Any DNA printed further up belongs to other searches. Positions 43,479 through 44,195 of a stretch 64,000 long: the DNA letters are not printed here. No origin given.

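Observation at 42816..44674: Intact three-gene cassette (DUF4417-like, 138-aa basic protein, 210-aa acidic protein): candidate undescribed conflict system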

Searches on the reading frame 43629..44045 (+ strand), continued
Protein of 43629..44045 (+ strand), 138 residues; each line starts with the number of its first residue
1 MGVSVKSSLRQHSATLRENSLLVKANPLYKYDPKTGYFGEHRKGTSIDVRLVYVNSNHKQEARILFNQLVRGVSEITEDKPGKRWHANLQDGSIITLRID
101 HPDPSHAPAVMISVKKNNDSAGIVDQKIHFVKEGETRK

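Call 56: search_protein_families(library=pfam, proteins=[L070:1853-3145:+, L069:7662-8270:+, L071:7635-8270:+, L067:7641-8156:+, L020:8555-9403:+, L030:7860-8396:+], max_evalue=0.1)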
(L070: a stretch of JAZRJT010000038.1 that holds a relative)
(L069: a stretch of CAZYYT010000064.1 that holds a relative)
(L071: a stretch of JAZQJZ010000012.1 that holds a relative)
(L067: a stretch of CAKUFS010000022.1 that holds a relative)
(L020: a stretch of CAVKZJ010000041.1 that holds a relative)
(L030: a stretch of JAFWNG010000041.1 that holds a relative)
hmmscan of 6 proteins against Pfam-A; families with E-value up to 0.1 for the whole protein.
L070:1853-3145:+ (430 aa): 2 families
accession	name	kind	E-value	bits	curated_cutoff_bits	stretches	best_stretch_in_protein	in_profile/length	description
PF04233.19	Phage_Mu_F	-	3.2e-08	34.7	29.6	1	89-188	6-111/112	Phage Mu protein F like protein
PF07766.19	LETM1_RBD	-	0.0031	17.6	25.3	1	43-153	50-160/229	LETM1-like, RBD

L069:7662-8270:+ (202 aa): 1 family
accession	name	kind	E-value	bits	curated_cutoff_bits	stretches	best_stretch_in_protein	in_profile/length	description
PF24947.1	PGM1_C_vert_fung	-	0.0055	17.4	27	0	151-175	61-85/138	Phosphoglucomutase-1, C-terminal domain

L071:7635-8270:+ (211 aa): 2 families
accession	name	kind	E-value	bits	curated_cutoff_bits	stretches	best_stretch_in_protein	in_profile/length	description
PF05819.16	NolX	-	0.047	13.3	26.1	0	54-109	349-404/436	NolX protein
PF24947.1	PGM1_C_vert_fung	-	0.064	14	27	0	161-183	62-84/138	Phosphoglucomutase-1, C-terminal domain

L067:7641-8156:+ (171 aa): 0 families

L020:8555-9403:+ (282 aa): 1 family
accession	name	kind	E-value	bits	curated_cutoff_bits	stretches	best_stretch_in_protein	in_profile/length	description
PF14386.11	DUF4417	-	4.8e-31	108.1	28.9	1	95-246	25-168/183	Domain of unknown function (DUF4417)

L030:7860-8396:+ (178 aa): 0 families

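Call 59: search_dna_similar(query=window:43629-44045:+, collection=phages, mode=protein, max_evalue=0.01, max_rows=20)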
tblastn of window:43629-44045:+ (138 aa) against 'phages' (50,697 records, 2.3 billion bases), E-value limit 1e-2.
No match.

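Call 60: search_dna_similar(query=P0037, collection=phages, mode=protein, max_evalue=0.01, max_rows=20)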
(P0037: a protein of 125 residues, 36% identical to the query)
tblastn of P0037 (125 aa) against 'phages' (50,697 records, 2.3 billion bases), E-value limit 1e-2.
Records with a match: 1; places in all: 1; records where one place covers at least 80% of the query: 1.
Best place of each record, by identity: <60% 1.
By first word of the organism name: Bacteriophage 1.
By host as written in the record: - 1.
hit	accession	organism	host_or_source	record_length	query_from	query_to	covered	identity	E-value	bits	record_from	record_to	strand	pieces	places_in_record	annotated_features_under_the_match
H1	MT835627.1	Bacteriophage sp.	human fecal samples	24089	11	124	91%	33.9%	3e-10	62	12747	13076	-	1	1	record has no annotation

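Call 64: search_protein_families(library=pfam, proteins=[L046:6228-6581:+, L046:6578-7132:+, L028:5261-5593:+, L028:5590-6228:+, L068:5692-6063:+, L068:6075-6665:+, L031:3920-4963:+, L031:4965-5486:+], max_evalue=0.01)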
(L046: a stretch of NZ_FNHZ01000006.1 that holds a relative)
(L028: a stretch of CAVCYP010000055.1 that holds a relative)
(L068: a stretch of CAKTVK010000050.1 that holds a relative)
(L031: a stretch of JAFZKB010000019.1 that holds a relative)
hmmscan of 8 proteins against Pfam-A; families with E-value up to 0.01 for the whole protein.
L046:6228-6581:+ (117 aa): 13 families
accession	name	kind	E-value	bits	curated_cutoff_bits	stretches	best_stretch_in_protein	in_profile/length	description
PF01381.28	HTH_3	-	2.2e-17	63.2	23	1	17-71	1-55/55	Helix-turn-helix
PF13443.12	HTH_26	-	2.3e-12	47.4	22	1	16-73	1-59/63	Cro/C1-type HTH DNA-binding domain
PF12844.13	HTH_19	-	1.4e-11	44.5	30.2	1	15-74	2-61/64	Helix-turn-helix domain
PF13560.12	HTH_31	-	8.4e-08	32.9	27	1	22-70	11-60/64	Helix-turn-helix domain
PF04814.19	HNF-1_N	-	1.5e-05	25.9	29.7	1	16-46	125-155/175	Hepatocyte nuclear factor 1 (HNF-1), N terminus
PF07022.19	Phage_CI_repr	-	3.6e-05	24.4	22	1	17-78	3-64/65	Bacteriophage CI repressor helix-turn-helix domain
PF13412.12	HTH_24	-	4.3e-05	23.4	21.9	1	20-47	12-39/48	Winged helix-turn-helix DNA-binding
PF13744.12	HTH_37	-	0.0012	19.1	27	1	14-49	20-55/80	Helix-turn-helix domain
PF08279.18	HTH_11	-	0.0036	17.6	25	1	17-47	5-37/55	HTH domain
PF20317.4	HTH_60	-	0.0054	17.5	24.1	1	13-50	6-43/140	Helix-turn-helix domain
PF04967.18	HTH_10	-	0.0057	16.9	23.1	0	24-46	22-44/53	HTH DNA binding domain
PF13384.12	HTH_23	-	0.0083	16.4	24.6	0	20-47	13-39/50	Homeodomain-like domain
PF13309.12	HTH_22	-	0.0091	16.4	29.6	0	92-114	14-36/63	HTH domain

L046:6578-7132:+ (184 aa): 2 families
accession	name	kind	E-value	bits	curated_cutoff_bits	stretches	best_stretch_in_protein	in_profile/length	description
PF06114.19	Peptidase_M78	-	3e-08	33.9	22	1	67-154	22-122/123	IrrE N-terminal-like domain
PF05572.19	Peptidase_M43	-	0.0081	16.5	23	0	52-114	37-96/152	Pregnancy-associated plasma protein-A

L028:5261-5593:+ (110 aa): 6 families
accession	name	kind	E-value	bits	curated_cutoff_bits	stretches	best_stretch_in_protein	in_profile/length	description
PF01381.28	HTH_3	-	1.5e-10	41.4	23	1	21-61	11-51/55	Helix-turn-helix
PF12844.13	HTH_19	-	1.6e-08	34.7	30.2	1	10-62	4-55/64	Helix-turn-helix domain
PF13560.12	HTH_31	-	1.1e-05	26.1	27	1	6-58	2-54/64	Helix-turn-helix domain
PF13443.12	HTH_26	-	0.0024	18.5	22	1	10-57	2-49/63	Cro/C1-type HTH DNA-binding domain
PF13413.12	HTH_25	-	0.0047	17.2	24.6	0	9-42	1-33/62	Helix-turn-helix domain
PF13012.11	MitMem_reg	-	0.0087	16.4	26.6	0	15-59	27-71/113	Maintenance of mitochondrial structure and function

L028:5590-6228:+ (212 aa): 1 family
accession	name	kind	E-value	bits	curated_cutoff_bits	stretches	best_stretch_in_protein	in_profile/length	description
PF06114.19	Peptidase_M78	-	0.0054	17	22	1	95-183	43-118/123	IrrE N-terminal-like domain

L068:5692-6063:+ (123 aa): 6 families
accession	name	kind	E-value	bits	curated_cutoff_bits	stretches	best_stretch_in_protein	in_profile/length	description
PF01381.28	HTH_3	-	5.1e-12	46.1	23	1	29-81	3-55/55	Helix-turn-helix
PF13443.12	HTH_26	-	3.4e-11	43.7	22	1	26-87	1-63/63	Cro/C1-type HTH DNA-binding domain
PF13560.12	HTH_31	-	1.1e-08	35.6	27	1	22-81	1-61/64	Helix-turn-helix domain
PF12844.13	HTH_19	-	0.00035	20.9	30.2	1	24-82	1-59/64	Helix-turn-helix domain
PF08280.17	HTH_Mga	-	0.0016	18.8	23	0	31-57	15-41/59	M protein trans-acting positive regulator (MGA) HTH domain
PF08279.18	HTH_11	-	0.0041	17.4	25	0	27-55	5-35/55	HTH domain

L068:6075-6665:+ (196 aa): 1 family
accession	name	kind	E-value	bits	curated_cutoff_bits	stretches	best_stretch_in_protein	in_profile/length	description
PF06114.19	Peptidase_M78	-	2.2e-09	37.6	22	1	73-136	23-95/123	IrrE N-terminal-like domain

L031:3920-4963:+ (347 aa): 5 families
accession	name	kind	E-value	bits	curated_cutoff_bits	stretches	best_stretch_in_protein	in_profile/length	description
PF01381.28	HTH_3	-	1.1e-18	67.4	23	1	6-55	1-50/55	Helix-turn-helix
PF06114.19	Peptidase_M78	-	2.6e-11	43.8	22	1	177-268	25-121/123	IrrE N-terminal-like domain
PF12844.13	HTH_19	-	7.6e-11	42.2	30.2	1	4-55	2-53/64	Helix-turn-helix domain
PF13560.12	HTH_31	-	6.8e-10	39.6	27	1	6-55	6-56/64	Helix-turn-helix domain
PF13443.12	HTH_26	-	5.9e-09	36.5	22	1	5-61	1-58/63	Cro/C1-type HTH DNA-binding domain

L031:4965-5486:+ (173 aa): 2 families
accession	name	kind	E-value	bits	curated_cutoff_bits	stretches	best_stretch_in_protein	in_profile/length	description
PF01850.27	PIN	-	2.3e-07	31.9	23.6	1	50-109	61-119/120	PIN domain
PF11848.13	DUF3368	-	0.0052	17.1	27.3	0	115-161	1-44/46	Domain of unknown function (DUF3368)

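Call 65: search_protein_families(library=pfam, proteins=[L028:8054-9391:+, L030:9343-10605:+, L031:8037-9311:+, L034:9179-10420:+, L039:6474-7751:+, L023:9161-10477:+, L046:9367-10062:+, L035:9192-10007:+, L056:9412-10071:+, L044:3350-4828:+], max_evalue=0.01)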
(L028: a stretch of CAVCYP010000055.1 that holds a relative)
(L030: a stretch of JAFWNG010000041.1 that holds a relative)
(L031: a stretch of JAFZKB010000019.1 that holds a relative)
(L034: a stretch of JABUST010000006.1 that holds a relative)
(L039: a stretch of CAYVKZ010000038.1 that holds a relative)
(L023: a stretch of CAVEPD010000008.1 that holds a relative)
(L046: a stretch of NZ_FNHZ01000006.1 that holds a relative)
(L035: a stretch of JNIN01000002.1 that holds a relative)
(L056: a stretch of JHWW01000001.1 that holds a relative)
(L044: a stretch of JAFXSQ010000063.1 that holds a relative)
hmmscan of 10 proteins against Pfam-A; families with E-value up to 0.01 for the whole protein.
L028:8054-9391:+ (445 aa): 14 families
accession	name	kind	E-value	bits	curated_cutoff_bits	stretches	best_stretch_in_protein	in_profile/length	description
PF00448.28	SRP54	-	1.6e-75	253.5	22.7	1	103-297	2-196/196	SRP54-type protein, GTPase domain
PF02978.25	SRP_SPB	-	2e-29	102.2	27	1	328-425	1-91/91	Signal peptide binding domain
PF02881.24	SRP54_N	-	3.9e-18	65.9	22.4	1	6-82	2-75/75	SRP54-type protein, helical bundle domain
PF01656.29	CbiA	-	4.7e-09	36.7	25.4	1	112-257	9-89/125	CobQ/CobB/MinD/ParA nucleotide binding domain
PF13401.12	AAA_22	-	2.4e-05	25.1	27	1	103-209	6-107/130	AAA domain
PF13614.12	AAA_31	-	0.00033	21.1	27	1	112-164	12-63/177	AAA domain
PF13604.12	AAA_30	-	0.00034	20.9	27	1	104-207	20-109/191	AAA domain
PF13671.12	AAA_33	-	0.00043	21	27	1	104-192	1-78/143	AAA domain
PF06414.18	Zeta_toxin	-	0.00051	20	22.3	1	103-190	17-101/199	Zeta toxin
PF10609.15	ParA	-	0.00064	19.7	27.1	1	104-156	6-58/246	NUBPL iron-transfer P-loop NTPase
PF01583.26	APS_kinase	-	0.00066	20.2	21.1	1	103-144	3-44/152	Adenylylsulphate kinase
PF13191.12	AAA_16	-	0.00067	20.6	32.6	1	103-221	25-137/167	AAA ATPase domain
PF00142.24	Fer4_NifH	-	0.0007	19.6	25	1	105-143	3-41/271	4Fe-4S iron sulfur cluster binding proteins, NifH/frxC family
PF20720.3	nSTAND3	-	0.0026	17.9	27.2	0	103-135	18-50/155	Novel STAND NTPase 3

L030:9343-10605:+ (420 aa): 4 families
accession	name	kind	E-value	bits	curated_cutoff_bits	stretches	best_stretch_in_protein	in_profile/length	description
PF07690.21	MFS_1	-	4.2e-43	148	33.4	2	50-302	3-265/347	Major Facilitator Superfamily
PF00083.30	Sugar_tr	-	3.6e-10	39.7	22.3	2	77-219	45-189/452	Sugar (and other) transporter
PF12832.13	MFS_1_like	-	4.1e-09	36.4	25.2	1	51-175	220-344/373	MFS_1 like family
PF13347.12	MFS_2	-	3.3e-05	23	27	1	42-160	223-342/427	MFS/sugar transport protein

L031:8037-9311:+ (424 aa): 2 families
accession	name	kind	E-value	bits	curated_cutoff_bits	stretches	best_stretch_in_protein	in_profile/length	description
PF07136.16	DUF1385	-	1.3e-84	283.5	22.1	1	135-416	1-226/227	Protein of unknown function (DUF1385)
PF08052.16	PyrBI_leader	-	0.0066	16.8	25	0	228-264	8-44/44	PyrBI operon leader peptide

L034:9179-10420:+ (413 aa): 2 families
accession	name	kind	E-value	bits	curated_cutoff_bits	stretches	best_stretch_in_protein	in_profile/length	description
PF00756.26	Esterase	-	1.7e-12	48.1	22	1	206-334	8-149/251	Putative esterase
PF22058.2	X25_BaPul_like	-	0.0065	17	27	0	77-106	26-55/87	Pullulanase X25 domain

L039:6474-7751:+ (425 aa): 2 families
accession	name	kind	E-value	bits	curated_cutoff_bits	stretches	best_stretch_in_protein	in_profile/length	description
PF00079.25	Serpin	-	2.8e-84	283.9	27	1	65-423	3-369/370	Serpin (serine protease inhibitor)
PF06865.17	Ppnp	-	0.0044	17.8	25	0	224-256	5-37/92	Pyrimidine/purine nucleoside phosphorylase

L023:9161-10477:+ (438 aa): 4 families
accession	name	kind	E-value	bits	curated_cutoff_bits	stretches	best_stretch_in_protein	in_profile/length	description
PF00113.28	Enolase_C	-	6.4e-122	406.9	21.5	1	143-433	3-292/296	Enolase, C-terminal TIM barrel domain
PF03952.21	Enolase_N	-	1.2e-55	187.6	35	1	6-136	1-131/131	Enolase, N-terminal domain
PF07476.17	MAAL_C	-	4.7e-05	23.1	27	1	308-395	127-216/249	Methylaspartate ammonia-lyase C-terminus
PF13378.12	MR_MLE_C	-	0.0022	18.1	29.4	1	283-376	63-154/219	Enolase C-terminal domain-like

L046:9367-10062:+ (231 aa): 0 families

L035:9192-10007:+ (271 aa): 4 families
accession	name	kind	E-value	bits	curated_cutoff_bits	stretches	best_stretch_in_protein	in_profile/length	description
PF08282.18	Hydrolase_3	-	3e-68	230.7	20.9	1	6-264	1-255/255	haloacid dehalogenase-like hydrolase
PF05116.19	S6PP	-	1.6e-14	54.5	20.3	1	160-250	126-219/247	Sucrose-6F-phosphate phosphohydrolase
PF00702.32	Hydrolase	-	1.8e-10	42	26.4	0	193-232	152-191/191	haloacid dehalogenase-like hydrolase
PF12710.13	HAD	-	0.00012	23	27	0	194-229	152-189/189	haloacid dehalogenase-like hydrolase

L056:9412-10071:+ (219 aa): 2 families
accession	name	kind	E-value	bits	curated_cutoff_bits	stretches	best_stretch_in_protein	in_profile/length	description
PF01035.26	DNA_binding_1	-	1.3e-28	99.1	27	1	124-203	4-81/81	6-O-methylguanine DNA methyltransferase, DNA binding domain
PF04237.18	YjbR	-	1.4e-25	90.2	30.1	1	23-117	1-88/88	YjbR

L044:3350-4828:+ (492 aa): 2 families
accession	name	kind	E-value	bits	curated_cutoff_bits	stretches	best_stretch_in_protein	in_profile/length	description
PF12687.12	DUF3801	-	8.9e-07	29.4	24.1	1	94-289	3-120/131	Protein of unknown function (DUF3801)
PF16911.10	PapA_C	-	0.0013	18.7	30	1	306-393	117-202/203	Phthiocerol/phthiodiolone dimycocerosyl transferase C-terminus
